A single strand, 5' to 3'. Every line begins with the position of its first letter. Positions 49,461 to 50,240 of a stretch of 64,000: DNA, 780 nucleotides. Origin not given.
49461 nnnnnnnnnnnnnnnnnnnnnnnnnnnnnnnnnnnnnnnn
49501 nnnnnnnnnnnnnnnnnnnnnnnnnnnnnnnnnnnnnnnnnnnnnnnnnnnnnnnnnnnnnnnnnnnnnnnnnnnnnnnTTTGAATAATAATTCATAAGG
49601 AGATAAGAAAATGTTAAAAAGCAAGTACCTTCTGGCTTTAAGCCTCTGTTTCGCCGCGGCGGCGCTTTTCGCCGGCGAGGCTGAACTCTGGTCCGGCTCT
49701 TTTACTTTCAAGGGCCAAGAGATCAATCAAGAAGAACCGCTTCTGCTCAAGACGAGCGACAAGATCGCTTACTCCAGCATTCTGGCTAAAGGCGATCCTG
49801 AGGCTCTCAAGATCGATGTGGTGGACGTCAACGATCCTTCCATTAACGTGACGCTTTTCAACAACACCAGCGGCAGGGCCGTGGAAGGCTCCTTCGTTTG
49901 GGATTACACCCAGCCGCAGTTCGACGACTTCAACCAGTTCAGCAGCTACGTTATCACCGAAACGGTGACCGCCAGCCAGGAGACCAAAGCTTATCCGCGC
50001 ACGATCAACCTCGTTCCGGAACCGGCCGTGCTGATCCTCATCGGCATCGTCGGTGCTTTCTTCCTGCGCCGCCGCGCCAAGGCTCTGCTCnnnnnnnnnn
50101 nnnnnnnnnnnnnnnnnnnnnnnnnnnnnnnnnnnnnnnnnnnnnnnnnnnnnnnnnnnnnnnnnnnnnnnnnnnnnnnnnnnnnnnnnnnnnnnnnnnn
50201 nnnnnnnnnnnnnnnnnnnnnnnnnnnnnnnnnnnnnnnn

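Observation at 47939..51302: Two paralogs with an internal PEP-CTERM motif fused in frame to a second signal-like helix and a non-catalytic FGE/SUMF1-fold domain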

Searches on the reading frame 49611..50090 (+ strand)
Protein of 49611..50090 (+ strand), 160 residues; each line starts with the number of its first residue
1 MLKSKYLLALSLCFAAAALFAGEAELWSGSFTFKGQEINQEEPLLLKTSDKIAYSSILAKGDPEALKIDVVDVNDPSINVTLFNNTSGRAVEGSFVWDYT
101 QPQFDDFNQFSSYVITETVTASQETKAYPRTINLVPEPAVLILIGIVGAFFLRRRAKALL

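Call 14: find_homologous_proteins(query=window:49611-50090:+, max_evalue=0.001)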
Query window:49611-50090:+ (160 aa): 1 proteins with E <= 0.001 among 124 candidates.
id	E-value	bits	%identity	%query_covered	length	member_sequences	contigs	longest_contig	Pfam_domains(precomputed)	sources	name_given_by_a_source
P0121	4.5e-17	81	36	98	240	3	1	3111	-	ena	-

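Call 43: predict_structure(alignment_id=A2)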
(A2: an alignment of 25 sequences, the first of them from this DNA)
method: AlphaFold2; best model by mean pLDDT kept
length: 155 residues; sequences in the alignment: 25
mean_pLDDT: 81.5   pTM: 0.67
mean pLDDT of the five models: 81.5, 78.9, 78.9, 77.7, 76.5
residues with pLDDT >= 90: 72; 70-90: 47; 50-70: 29; < 50: 7
segments of 3 or more residues with pLDDT < 50: 22-28
pLDDT, mean of each block of 10 residues (from residue 1): 67 66 48 65 83 89 96 96 95 92 91 94 93 78 75 68
secondary structure, 60 per line:
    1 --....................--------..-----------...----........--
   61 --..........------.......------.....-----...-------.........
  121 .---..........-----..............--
elements in order: H3-22 E44-46 E51-55 E63-72 E79-85 E92-96 E112-121 E125-134 H140-153

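Call 45: search_protein_representatives(alignment_id=A2)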
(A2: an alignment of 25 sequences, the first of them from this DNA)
Query: 25 sequences, 150 profile positions. Proteins with E-value up to 0.001 (for the whole library): 74; up to 1e-10: 52; up to 1e-30: 26. The best 74 are listed.
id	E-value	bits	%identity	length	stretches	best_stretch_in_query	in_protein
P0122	1.6e-58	212.8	-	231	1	1-150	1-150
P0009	8.5e-56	203.9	-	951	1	2-150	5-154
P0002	5.8e-54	198.0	-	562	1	2-150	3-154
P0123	3.3e-53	195.5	-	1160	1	3-150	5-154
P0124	5.4e-53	194.8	-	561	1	1-150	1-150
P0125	2.2e-50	186.3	-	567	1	1-150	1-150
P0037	3.4e-50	185.7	-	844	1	2-150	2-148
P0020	7.9e-49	181.3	-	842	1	4-150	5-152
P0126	8.1e-49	181.3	-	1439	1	7-149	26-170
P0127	7.6e-48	178.1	-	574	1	1-150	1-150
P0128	1.2e-45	171.0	-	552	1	1-150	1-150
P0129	4.9e-43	162.5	-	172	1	1-111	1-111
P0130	2.3e-42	160.3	-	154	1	1-150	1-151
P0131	1.2e-41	157.9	-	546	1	1-150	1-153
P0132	4.7e-41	156.1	-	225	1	1-150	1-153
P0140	5.1e-32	126.7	-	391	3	11-150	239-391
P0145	1.6e-27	112.2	-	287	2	22-150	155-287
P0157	4.7e-19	84.7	-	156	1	1-150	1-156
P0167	2.5e-12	62.9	-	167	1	1-150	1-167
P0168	5.1e-11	58.6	-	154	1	1-149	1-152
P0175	6.7e-09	51.7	-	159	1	1-150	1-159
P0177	2.0e-07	47.0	-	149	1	1-149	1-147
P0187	2.4e-04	36.9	-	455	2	56-150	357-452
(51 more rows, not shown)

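Call 57: search_protein_families(library=ncbifam, proteins=[P0130, P0157, P0175, P0140, P0187], max_evalue=0.1)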
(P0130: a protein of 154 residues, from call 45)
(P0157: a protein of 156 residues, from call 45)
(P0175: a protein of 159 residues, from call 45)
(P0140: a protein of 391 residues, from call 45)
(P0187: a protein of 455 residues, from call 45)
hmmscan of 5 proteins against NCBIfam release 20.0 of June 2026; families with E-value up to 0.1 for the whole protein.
P0130 (154 aa): 1 family
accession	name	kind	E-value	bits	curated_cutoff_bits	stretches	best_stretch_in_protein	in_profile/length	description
TIGR02595.1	PEP_CTERM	domain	0.033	15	16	1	131-151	1-21/24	PEP-CTERM sorting domain-containing protein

P0157 (156 aa): 0 families

P0175 (159 aa): 0 families

P0140 (391 aa): 2 families
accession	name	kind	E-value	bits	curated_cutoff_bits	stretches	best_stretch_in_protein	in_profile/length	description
NF011825.0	PRK15297.1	equivalog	0.05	12.8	494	0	82-150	12-79/359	fimbrial protein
NF038309.1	HisXaaSer_A3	equivalog_domain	0.077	12.8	65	0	225-240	9-24/81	His-Xaa-Ser repeat protein HxsA3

P0187 (455 aa): 11 families
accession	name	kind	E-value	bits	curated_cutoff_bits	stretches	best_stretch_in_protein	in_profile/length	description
NF038120.1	PEP_CTERM_QFxxD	subfamily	2e-09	37.6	80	1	401-454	162-215/215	NF038120 family PEP-CTERM protein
TIGR02595.1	PEP_CTERM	domain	7.1e-09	35.9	16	2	432-455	1-24/24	PEP-CTERM sorting domain-containing protein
NF038121.1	PEP_CTERM_LEVG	equivalog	0.0001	21.7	100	0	169-219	192-256/258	LEVG family PEP-CTERM protein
NF038129.1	PEP_NF038129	equivalog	0.00011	22.1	65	1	414-454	154-193/194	NF038129 family PEP-CTERM protein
NF033947.0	PEP-cistern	hypoth_equivalog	0.00016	21.5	60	0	141-213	124-189/195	cistern family PEP-CTERM protein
NF038125.1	PEP_CTERM_THxN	subfamily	0.0012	18.5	85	0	190-211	216-237/246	THxN family PEP-CTERM protein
NF038124.1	PEP_CTERM_TLD_A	exception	0.0015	18.2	100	0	392-453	173-234/235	PEP_CTERM-anchored TLD domain-containing protein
TIGR04155.1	cyano_PEP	subfamily_domain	0.0062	16.3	21.6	0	197-218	1-26/27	PEP-CTERM sorting domain-containing protein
NF041927.1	Xrt_dep_XDP1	equivalog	0.0069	16.4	125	0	430-453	217-242/242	exosortase-dependent surface protein XDP1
NF038118.1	PEP_CTERM_CCXG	equivalog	0.024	14.3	90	0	430-454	174-198/199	CCXG family PEP-CTERM protein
NF038119.1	PEP_CTERM_MHFG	equivalog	0.038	14.3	100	0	421-454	225-258/260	MHFG family PEP-CTERM protein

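Call 58: find_encoding_contigs(protein=P0187, flank=3000, max_places=4)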
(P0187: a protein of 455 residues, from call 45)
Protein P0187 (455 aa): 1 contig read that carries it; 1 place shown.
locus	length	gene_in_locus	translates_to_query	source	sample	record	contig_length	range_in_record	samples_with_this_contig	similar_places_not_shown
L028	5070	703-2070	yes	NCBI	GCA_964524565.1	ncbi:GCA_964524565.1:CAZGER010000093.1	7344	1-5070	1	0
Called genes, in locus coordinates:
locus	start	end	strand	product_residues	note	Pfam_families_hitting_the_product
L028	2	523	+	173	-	?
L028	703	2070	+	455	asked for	PF07589:PEP_exosort_dom (faint)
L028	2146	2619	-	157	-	PF12867:DinB_2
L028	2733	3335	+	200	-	PF02777:Sod_Fe_C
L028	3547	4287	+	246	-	PF07719:TPR_2 (faint), PF13424:TPR_12 (faint), PF00515:TPR_1 (faint)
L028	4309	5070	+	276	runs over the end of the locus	PF03976:PPK2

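Call 62: find_encoding_contigs(protein=P0130, flank=5000, max_places=4)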
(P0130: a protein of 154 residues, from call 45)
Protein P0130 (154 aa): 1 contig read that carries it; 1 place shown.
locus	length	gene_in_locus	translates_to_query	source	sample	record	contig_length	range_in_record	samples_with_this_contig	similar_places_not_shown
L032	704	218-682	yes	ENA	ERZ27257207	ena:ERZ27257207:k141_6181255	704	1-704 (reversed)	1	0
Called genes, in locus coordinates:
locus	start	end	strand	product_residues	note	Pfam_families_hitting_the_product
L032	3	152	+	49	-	?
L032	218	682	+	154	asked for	-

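Call 63: find_encoding_contigs(protein=P0157, flank=5000, max_places=3)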
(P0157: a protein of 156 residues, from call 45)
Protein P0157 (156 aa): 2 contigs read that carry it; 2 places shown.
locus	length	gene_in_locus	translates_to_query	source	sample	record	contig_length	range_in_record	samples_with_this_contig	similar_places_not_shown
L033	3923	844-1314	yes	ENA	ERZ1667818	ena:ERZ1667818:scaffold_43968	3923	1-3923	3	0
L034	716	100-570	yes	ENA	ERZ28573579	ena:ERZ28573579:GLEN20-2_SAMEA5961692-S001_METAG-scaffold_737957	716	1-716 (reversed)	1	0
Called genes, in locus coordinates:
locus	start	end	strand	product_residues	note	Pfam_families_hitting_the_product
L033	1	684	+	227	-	?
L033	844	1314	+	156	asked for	-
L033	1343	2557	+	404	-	PF03781:FGE-sulfatase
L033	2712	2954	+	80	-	-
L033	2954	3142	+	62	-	-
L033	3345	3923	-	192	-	?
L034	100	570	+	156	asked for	-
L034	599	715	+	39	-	?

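Call 71: find_encoding_contigs(protein=P0175, flank=5000, max_places=3)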
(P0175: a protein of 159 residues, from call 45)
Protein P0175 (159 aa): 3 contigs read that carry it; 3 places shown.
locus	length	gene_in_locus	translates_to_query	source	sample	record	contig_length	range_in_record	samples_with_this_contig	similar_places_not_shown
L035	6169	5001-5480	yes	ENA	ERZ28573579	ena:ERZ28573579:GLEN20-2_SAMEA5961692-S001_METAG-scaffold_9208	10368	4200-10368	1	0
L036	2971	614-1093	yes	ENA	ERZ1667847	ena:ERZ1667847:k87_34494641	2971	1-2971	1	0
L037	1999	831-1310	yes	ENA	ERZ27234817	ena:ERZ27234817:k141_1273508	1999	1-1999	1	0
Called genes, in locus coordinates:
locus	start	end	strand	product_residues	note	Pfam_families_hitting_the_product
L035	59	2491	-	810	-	-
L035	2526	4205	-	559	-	-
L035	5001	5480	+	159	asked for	-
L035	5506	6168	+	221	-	?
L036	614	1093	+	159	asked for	-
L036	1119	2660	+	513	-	PF03781:FGE-sulfatase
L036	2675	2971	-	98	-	?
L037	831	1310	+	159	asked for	-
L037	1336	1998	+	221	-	?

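Call 72: find_encoding_contigs(protein=P0145, flank=5000, max_places=3)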
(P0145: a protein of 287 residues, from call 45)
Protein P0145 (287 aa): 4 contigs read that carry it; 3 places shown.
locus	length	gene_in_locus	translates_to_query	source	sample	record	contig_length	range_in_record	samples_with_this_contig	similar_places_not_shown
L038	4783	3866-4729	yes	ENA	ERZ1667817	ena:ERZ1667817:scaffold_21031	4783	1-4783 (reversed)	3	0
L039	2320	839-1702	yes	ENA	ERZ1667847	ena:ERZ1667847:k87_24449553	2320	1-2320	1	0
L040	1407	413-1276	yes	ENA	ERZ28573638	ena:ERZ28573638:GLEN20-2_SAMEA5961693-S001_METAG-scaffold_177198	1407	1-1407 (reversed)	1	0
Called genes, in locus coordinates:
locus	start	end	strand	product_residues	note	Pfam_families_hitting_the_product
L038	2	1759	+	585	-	?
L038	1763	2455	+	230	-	PF01128:IspD, PF12804:NTP_transf_3 (weak)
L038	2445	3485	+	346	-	PF13641:Glyco_tranf_2_3, PF00535:Glycos_transf_2, PF13632:Glyco_trans_2_3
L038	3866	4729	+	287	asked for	-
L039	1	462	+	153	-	?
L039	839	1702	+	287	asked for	-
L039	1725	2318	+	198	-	?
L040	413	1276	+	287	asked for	-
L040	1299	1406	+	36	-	?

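Call 86: find_encoding_contigs(protein=P0168, flank=4000, max_places=3)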
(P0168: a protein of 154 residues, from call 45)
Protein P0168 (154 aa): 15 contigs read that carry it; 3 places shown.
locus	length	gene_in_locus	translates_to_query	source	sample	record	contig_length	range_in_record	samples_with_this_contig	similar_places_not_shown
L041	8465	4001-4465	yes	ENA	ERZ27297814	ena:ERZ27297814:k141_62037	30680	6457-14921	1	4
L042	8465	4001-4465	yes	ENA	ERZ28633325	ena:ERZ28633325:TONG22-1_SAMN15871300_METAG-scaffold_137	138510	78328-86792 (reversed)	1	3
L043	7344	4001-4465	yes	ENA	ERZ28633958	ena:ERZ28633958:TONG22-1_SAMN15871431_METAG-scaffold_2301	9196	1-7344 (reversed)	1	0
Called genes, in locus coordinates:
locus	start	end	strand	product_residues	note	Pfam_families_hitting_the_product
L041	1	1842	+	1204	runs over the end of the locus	PF19190:BACON_2 (faint)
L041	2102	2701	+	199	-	PF19570:DUF6088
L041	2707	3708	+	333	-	PF08843:AbiEii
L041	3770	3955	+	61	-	-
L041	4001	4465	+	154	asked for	-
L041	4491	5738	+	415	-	PF03781:FGE-sulfatase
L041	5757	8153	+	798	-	PF00082:Peptidase_S8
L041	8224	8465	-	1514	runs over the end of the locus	PF00082:Peptidase_S8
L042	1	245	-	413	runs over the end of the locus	PF03781:FGE-sulfatase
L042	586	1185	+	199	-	PF19570:DUF6088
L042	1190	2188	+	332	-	PF08843:AbiEii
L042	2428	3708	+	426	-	PF13173:AAA_14, PF13635:DUF4143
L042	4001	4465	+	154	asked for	-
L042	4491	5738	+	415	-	PF03781:FGE-sulfatase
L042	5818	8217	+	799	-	PF00082:Peptidase_S8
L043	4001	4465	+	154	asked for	-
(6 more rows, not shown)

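Call 87: find_encoding_contigs(protein=P0167, flank=4000, max_places=3)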
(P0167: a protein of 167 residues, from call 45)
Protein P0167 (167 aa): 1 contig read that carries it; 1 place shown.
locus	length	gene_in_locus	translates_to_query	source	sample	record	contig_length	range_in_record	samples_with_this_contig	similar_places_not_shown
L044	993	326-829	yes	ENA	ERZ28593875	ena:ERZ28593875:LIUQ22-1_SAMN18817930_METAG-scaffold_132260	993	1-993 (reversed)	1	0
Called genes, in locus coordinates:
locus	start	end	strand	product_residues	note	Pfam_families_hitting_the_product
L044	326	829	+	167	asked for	-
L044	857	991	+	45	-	?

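Call 88: find_encoding_contigs(protein=P0177, flank=4000, max_places=3)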
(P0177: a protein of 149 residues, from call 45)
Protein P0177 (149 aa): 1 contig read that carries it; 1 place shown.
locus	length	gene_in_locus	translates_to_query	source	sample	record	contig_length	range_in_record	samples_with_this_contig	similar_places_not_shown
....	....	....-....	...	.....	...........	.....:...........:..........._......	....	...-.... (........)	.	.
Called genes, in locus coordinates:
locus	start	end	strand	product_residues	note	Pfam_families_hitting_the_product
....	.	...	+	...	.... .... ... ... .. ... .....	-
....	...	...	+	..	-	-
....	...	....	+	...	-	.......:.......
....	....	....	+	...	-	-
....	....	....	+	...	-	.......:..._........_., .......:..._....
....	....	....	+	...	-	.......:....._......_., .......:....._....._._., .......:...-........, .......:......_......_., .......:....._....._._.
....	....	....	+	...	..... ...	-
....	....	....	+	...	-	-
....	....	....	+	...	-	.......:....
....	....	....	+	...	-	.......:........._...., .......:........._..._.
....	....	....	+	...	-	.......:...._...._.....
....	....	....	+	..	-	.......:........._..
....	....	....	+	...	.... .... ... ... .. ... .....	?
